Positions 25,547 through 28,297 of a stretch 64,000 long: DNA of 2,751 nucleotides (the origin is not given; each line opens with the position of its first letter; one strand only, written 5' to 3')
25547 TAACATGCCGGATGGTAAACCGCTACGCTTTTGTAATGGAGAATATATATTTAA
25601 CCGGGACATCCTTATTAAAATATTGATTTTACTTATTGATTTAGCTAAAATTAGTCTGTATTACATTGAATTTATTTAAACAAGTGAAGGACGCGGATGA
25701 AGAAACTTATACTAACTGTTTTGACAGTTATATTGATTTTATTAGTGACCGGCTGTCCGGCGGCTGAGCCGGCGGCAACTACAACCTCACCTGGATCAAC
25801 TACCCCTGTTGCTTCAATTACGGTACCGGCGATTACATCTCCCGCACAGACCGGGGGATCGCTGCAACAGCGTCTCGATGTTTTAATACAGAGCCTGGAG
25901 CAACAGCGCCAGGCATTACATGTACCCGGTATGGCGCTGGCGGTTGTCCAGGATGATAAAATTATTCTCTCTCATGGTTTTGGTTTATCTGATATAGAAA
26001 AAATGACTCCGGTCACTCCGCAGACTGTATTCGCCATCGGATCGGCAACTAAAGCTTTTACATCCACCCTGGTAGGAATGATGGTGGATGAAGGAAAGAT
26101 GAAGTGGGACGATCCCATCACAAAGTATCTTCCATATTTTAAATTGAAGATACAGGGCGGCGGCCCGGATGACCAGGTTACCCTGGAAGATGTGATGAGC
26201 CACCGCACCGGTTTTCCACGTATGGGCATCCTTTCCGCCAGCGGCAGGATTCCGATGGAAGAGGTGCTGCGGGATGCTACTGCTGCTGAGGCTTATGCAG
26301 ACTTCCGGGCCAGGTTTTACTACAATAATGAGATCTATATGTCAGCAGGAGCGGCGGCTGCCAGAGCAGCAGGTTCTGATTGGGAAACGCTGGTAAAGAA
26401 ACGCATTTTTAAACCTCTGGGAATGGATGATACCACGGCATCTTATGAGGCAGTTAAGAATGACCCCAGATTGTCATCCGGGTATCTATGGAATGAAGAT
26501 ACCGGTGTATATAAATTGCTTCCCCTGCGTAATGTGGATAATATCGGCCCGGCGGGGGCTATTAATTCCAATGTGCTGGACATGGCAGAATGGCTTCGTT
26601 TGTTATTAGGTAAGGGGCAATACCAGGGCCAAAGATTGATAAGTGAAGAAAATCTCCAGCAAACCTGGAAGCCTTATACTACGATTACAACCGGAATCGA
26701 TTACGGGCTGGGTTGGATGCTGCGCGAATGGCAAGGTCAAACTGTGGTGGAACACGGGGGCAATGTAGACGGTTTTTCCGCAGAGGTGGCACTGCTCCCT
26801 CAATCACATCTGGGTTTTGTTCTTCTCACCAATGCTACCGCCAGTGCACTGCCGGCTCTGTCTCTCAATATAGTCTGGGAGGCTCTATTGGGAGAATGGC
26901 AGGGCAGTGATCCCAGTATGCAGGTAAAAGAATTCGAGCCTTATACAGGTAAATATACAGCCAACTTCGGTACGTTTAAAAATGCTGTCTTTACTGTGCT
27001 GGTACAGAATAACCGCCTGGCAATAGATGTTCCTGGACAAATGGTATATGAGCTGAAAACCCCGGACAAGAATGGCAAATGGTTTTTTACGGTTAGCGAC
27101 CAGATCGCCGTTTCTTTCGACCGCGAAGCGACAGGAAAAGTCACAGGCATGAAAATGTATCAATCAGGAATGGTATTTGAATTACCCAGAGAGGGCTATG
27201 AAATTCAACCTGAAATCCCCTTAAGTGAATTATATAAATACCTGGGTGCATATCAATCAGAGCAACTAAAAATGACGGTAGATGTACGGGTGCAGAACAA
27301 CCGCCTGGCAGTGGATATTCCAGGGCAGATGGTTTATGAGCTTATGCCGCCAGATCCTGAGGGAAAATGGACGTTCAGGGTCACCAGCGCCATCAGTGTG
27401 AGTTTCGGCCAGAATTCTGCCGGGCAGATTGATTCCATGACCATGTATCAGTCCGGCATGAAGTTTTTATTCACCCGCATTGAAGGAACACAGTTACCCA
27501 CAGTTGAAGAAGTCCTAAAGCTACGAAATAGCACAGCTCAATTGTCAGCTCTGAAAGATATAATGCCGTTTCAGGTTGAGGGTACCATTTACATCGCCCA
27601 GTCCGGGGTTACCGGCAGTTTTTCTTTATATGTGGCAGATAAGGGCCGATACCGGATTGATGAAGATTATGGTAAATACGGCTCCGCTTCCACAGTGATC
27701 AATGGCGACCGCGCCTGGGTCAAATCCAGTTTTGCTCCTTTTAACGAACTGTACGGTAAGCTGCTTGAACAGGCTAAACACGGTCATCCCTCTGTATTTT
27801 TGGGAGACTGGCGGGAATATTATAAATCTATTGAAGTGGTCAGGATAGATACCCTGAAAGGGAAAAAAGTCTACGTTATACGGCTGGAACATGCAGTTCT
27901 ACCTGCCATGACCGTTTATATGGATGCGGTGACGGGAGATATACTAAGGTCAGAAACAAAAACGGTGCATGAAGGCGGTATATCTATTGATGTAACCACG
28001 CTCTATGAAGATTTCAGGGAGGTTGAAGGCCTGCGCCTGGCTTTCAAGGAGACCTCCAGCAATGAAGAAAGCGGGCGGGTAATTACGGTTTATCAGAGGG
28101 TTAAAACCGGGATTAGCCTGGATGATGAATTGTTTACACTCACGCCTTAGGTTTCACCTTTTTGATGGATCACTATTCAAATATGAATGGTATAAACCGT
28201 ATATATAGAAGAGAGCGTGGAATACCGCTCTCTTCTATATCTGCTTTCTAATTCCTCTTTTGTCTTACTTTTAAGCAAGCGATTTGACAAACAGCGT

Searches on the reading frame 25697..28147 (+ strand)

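Call 52: search_protein_families(library=ncbifam, proteins=[window:25697-28147:+], max_evalue=1e-10)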
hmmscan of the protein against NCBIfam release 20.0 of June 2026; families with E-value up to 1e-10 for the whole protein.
window:25697-28147:+ (817 aa): 43 families (the best 25 are shown)
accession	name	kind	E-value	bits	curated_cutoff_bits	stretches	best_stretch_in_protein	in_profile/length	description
NF033085.1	bla_class_C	equivalog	1.4e-26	93.2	415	1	66-340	11-267/356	class C beta-lactamase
NF012173.1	CMY2-MIR-ACT-EC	exception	9.7e-25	87.2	680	1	55-346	24-297/380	CMY2/MIR/ACT/EC family class C beta-lactamase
NF007943.0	PRK10662.1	equivalog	4.9e-23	81.4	266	1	63-384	37-361/380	D-alanyl-D-alanine-carboxypeptidase/endopeptidase AmpH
NF000185.2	BlaEC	exception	6.4e-23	81.3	850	1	46-346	11-293/377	BlaEC family class C beta-lactamase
NF000385.4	blaACT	exception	8.4e-23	81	810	1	55-366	24-313/380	ACT family cephalosporin-hydrolyzing class C beta-lactamase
NF038238.1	blaBUT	exception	1.4e-22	80.4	850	1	50-346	21-299/383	BUT family class C beta-lactamase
NF000191.1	CMY2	exception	2.2e-21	76.1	800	1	56-346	25-297/381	CMY-2 family class C beta-lactamase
NF041666.1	ampC_Ecan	exception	1.2e-20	73.8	860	1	71-352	40-305/381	CMY2-MIR-ACT-EC family cephalosporin-hydrolyzing class C beta-lactamase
NF045671.1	blaPNC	exception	1.9e-20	73.1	750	1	57-248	46-226/401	PNC family class C beta-lactamase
NF041663.1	ampC_Sliq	exception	4e-20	72.1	860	1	57-250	25-206/378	cephalosporin-hydrolyzing class C beta-lactamase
NF038366.1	blaSFDC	exception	6.4e-20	71.5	840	1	62-353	31-306/382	SFDC family class C beta-lactamase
NF000419.2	blaCMH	exception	9.3e-20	71.1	875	1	55-368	24-315/381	CMH family class C beta-lactamase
NF000187.3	BlaMIR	exception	1.9e-19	70.1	882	1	57-351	26-304/381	MIR family cephalosporin-hydrolyzing class C beta-lactamase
NF041665.1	blaPSZ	exception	2.2e-19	69.7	850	1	53-369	24-315/379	PSZ family class C beta-lactamase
NF000422.6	blaPDC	exception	2.3e-19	69.8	865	1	38-247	12-215/397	PDC family class C beta-lactamase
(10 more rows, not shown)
